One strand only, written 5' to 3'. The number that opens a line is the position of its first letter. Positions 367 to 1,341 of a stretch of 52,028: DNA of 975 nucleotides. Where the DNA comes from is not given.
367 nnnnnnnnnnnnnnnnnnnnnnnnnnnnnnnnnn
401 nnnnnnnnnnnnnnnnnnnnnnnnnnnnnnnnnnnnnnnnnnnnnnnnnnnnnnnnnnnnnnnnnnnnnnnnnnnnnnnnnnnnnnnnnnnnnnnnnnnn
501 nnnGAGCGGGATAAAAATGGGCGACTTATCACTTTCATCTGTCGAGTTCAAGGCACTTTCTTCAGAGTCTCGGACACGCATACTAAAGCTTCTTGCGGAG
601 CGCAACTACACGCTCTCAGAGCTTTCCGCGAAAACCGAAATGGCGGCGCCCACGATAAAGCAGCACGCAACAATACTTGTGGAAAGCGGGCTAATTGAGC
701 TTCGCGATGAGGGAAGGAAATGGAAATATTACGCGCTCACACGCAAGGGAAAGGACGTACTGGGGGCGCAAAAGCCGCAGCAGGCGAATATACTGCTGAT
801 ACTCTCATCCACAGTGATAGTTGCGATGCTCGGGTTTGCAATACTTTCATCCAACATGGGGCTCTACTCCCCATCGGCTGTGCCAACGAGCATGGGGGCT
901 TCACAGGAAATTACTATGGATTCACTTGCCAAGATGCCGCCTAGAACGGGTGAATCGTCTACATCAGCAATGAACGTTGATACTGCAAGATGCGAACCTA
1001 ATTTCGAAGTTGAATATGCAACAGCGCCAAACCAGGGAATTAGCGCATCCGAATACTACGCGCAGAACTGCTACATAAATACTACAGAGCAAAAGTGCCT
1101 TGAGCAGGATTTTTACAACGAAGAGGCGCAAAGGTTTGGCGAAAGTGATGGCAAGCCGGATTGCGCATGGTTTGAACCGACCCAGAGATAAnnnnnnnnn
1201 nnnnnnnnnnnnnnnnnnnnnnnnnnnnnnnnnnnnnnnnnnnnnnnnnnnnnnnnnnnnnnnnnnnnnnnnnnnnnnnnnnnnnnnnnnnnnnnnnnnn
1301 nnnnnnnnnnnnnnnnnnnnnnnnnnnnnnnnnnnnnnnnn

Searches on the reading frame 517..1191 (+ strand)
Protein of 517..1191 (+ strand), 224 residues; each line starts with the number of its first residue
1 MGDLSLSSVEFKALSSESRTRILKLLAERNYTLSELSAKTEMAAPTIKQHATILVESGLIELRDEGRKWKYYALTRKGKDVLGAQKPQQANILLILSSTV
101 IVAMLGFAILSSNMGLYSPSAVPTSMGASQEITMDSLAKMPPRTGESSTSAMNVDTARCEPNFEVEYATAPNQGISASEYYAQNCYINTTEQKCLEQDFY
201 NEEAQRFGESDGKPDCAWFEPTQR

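Call 40: find_encoding_contigs(protein=window:517-1191:+, flank=10000, max_places=6)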
Protein window:517-1191:+ (224 aa): 14 contigs read that carry it; 6 places shown.
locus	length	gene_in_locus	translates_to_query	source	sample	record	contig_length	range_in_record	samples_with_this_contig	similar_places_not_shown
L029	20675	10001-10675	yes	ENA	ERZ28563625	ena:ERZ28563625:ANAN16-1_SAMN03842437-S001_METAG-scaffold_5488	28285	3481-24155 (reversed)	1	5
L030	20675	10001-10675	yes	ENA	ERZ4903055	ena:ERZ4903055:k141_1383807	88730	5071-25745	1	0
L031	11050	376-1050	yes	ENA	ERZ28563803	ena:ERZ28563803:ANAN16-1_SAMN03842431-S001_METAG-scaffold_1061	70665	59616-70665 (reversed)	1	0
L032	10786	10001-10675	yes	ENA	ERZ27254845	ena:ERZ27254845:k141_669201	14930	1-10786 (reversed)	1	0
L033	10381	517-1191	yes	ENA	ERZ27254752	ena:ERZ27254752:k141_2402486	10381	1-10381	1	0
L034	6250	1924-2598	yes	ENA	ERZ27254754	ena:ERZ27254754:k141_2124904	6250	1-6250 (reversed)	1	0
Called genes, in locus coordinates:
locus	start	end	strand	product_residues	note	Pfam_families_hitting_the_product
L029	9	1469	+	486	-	PF01409:tRNA-synt_2d, PF00152:tRNA-synt_2 (faint)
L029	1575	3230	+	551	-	PF18262:PhetRS_B1 (faint), PF03483:B3_4 (weak), PF03484:B5, PF17759:tRNA_synthFbeta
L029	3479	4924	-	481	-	PF00004:AAA, PF21960:RCF1-5-like_lid (weak), PF22608:DNAX_ATPase_lid (weak)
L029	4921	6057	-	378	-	PF01637:ATPase_2, PF13191:AAA_16, PF00270:DEAD (faint), PF24883:NPHP3_N (faint), PF00004:AAA, PF05729:NACHT (weak), PF13401:AAA_22, PF22703:Cdc6_lid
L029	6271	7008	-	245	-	PF02463:SMC_N (faint), PF00005:ABC_tran, PF13304:AAA_21 (faint)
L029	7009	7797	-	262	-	PF00528:BPD_transp_1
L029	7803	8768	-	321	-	PF13379:NMT1_2, PF09084:NMT1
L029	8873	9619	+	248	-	PF01978:TrmB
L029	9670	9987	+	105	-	-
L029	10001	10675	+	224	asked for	PF25213:HVO_A0261_N (weak), PF01022:HTH_5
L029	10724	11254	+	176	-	-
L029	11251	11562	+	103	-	-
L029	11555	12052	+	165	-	-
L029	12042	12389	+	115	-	-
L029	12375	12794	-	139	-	-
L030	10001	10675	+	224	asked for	PF25213:HVO_A0261_N (weak), PF01022:HTH_5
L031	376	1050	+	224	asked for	PF25213:HVO_A0261_N (weak), PF01022:HTH_5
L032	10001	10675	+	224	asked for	PF25213:HVO_A0261_N (weak), PF01022:HTH_5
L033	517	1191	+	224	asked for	PF25213:HVO_A0261_N (weak), PF01022:HTH_5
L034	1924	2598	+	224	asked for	PF25213:HVO_A0261_N (weak), PF01022:HTH_5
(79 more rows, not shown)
